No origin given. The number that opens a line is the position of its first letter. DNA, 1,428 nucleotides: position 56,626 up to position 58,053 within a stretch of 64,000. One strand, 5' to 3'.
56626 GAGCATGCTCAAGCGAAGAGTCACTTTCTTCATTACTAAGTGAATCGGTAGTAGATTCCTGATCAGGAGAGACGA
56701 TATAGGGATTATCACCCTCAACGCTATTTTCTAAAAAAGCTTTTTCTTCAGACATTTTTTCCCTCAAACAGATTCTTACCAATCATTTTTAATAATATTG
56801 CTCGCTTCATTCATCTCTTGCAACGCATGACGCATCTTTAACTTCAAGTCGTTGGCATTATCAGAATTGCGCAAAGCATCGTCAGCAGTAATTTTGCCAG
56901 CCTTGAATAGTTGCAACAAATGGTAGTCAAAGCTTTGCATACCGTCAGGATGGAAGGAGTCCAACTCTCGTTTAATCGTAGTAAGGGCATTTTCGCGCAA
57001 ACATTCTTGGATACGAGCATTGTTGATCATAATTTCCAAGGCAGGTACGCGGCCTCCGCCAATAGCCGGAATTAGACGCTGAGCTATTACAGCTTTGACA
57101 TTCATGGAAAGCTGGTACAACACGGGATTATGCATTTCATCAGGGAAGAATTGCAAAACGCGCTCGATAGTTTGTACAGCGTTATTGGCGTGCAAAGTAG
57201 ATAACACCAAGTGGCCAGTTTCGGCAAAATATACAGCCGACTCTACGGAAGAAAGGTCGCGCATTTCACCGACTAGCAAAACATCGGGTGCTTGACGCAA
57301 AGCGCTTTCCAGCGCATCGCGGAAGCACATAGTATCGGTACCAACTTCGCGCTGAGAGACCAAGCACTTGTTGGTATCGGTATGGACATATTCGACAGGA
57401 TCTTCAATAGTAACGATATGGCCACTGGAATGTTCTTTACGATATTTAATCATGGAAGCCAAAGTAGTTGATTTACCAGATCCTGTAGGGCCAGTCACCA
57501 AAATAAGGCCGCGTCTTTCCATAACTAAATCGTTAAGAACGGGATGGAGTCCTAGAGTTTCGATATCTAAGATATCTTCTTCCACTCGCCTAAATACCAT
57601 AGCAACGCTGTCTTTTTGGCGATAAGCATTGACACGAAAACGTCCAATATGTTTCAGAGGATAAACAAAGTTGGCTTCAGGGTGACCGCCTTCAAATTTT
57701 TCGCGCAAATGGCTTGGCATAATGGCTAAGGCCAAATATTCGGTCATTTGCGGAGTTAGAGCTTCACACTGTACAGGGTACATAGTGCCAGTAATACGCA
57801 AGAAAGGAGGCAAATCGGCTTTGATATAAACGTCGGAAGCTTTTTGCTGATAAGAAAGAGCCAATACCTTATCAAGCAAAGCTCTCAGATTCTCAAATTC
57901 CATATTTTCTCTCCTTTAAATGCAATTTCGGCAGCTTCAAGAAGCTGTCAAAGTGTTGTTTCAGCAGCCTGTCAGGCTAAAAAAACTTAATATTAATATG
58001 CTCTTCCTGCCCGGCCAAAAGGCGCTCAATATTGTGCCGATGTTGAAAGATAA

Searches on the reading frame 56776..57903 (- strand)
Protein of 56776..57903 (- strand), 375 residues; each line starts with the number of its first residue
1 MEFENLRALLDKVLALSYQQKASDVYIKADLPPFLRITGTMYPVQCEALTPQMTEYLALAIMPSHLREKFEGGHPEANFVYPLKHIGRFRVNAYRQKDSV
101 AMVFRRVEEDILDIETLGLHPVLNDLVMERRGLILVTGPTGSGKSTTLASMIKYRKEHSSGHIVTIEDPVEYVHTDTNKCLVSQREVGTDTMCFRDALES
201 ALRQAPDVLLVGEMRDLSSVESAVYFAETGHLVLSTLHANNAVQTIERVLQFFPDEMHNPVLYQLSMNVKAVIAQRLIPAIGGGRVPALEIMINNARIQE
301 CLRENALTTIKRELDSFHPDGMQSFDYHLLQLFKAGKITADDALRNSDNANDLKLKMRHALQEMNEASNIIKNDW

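Call 33: search_protein_families(library=pfam, proteins=[window:56776-57903:-], max_evalue=0.01)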
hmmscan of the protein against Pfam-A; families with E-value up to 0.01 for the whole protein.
window:56776-57903:- (375 aa): 13 families
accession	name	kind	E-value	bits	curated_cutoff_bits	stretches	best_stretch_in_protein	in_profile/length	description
PF00437.27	T2SSE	-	1.7e-46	159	24.9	1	88-279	93-279/370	Type II/IV secretion system protein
PF13401.12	AAA_22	-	1.9e-05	25.4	27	1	130-218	4-97/130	AAA domain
PF13604.12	AAA_30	-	0.00027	21.2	27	0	123-155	10-42/191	AAA domain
PF13191.12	AAA_16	-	0.00029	21.8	32.6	1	124-170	17-64/167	AAA ATPase domain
PF13555.12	AAA_29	-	0.00034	20.7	27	1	126-148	17-39/61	P-loop containing region of AAA domain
PF13086.12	AAA_11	-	0.0022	18.2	27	1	128-241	14-118/257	AAA domain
PF00005.33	ABC_tran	-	0.0027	18.7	25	1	129-172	9-51/137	ABC transporter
PF20720.3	nSTAND3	-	0.0036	17.5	27.2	1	128-170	14-55/155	Novel STAND NTPase 3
PF25199.1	nSTAND_NTPase5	-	0.0049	17.1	34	0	128-151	38-61/145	Novel STAND NTPase 5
PF13173.12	AAA_14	-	0.0072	16.8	27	0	132-179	3-52/129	AAA domain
PF01637.24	ATPase_2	-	0.0079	16.5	33.2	0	126-163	15-52/225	ATPase domain predominantly from Archaea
PF12775.13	AAA_7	-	0.008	16.2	25.8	0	123-156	25-58/181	P-loop containing dynein motor region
PF01580.24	FtsK_SpoIIIE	-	0.0095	15.8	24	0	132-152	40-60/221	FtsK/SpoIIIE family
